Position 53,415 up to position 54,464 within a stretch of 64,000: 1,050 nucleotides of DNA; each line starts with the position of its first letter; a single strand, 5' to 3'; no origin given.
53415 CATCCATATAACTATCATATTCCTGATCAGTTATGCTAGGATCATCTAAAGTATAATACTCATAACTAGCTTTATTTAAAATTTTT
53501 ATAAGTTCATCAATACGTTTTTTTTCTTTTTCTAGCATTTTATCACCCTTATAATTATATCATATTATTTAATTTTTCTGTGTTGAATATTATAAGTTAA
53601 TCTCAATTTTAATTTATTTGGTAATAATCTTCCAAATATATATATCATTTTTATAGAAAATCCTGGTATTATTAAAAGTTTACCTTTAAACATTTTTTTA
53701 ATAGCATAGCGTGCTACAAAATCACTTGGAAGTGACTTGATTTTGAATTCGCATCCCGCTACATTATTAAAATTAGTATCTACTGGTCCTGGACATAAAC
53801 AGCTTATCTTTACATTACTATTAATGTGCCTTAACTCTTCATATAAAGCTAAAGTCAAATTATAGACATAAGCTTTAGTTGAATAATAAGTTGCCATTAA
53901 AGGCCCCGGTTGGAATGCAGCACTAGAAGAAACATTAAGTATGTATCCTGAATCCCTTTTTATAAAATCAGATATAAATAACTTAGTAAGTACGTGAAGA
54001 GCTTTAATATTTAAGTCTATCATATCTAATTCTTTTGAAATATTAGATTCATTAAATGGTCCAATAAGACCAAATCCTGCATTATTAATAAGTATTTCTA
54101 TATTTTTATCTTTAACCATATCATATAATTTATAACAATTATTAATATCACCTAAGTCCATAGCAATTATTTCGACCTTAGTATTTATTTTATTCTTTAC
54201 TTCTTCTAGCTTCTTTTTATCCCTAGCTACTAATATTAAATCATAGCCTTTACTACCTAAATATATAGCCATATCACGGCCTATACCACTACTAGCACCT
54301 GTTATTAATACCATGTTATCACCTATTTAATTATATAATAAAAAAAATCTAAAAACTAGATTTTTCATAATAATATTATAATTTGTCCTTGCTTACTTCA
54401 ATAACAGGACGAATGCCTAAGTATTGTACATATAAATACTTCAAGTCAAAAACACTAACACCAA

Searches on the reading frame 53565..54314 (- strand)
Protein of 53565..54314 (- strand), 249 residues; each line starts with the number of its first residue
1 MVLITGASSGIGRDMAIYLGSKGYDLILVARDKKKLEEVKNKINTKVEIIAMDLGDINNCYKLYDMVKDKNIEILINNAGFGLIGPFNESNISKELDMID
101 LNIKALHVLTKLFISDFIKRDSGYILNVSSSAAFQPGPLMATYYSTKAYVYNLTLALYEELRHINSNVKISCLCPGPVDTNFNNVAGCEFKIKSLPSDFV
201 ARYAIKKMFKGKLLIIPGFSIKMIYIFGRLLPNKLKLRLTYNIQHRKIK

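Call 15: find_encoding_contigs(protein=window:53565-54314:-, flank=10000, max_places=1)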
Protein window:53565-54314:- (249 aa): 18 contigs read that carry it; 1 place shown.
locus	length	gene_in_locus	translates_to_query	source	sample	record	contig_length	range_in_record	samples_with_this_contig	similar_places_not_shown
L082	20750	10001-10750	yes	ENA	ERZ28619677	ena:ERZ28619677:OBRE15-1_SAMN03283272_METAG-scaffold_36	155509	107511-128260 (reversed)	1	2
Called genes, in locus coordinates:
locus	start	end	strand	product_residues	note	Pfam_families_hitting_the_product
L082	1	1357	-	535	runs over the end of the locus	PF00155:Aminotran_1_2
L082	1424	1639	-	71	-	-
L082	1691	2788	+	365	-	PF02073:Peptidase_M29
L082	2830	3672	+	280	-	PF01522:Polysacc_deac_1 (weak)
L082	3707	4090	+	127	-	-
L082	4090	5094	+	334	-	-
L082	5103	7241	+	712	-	PF01136:Peptidase_U32, PF12392:DUF3656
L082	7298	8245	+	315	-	-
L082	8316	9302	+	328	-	-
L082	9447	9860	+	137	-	-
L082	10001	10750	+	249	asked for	PF00106:adh_short, PF01370:Epimerase (weak), PF08659:KR (weak), PF13561:adh_short_C2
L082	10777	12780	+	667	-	PF22745:Nlig-Ia, PF12738:PTCB-BRCT (faint), PF01653:DNA_ligase_aden, PF03120:OB_DNA_ligase, PF03119:DNA_ligase_ZBD, PF12826:HHH_2, PF14520:HHH_5 (weak), PF00533:BRCT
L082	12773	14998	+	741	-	PF02901:PFL-like, PF01228:Gly_radical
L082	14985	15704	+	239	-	PF13353:Fer4_12, PF04055:Radical_SAM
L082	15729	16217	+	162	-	-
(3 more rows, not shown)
